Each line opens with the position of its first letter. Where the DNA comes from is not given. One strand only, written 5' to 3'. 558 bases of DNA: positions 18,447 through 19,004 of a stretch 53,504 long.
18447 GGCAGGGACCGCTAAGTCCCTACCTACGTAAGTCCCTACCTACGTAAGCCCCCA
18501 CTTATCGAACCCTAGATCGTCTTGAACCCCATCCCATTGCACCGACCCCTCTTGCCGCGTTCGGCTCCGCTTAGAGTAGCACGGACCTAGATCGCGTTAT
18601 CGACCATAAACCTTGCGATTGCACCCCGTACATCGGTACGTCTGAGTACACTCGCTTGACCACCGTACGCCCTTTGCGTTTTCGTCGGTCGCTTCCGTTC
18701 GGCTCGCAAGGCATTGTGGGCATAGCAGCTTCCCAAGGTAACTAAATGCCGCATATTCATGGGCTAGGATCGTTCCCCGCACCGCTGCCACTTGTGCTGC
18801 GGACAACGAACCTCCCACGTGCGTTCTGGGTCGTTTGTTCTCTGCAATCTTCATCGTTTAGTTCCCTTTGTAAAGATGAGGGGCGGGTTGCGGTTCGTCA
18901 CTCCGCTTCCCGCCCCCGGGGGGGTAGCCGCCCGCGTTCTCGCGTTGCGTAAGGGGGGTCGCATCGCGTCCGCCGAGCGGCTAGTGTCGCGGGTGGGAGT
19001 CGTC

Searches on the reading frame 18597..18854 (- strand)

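Call 55: search_protein_families(library=pfam, proteins=[window:18597-18854:-], max_evalue=0.05)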
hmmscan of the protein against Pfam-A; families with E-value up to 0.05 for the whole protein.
window:18597-18854:- (85 aa): 1 family
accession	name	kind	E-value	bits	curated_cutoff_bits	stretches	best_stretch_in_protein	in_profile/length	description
PF23451.1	Zn_ribbon_PaaD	-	0.047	13.8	27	0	43-79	15-46/53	PaaD zinc beta ribbon domain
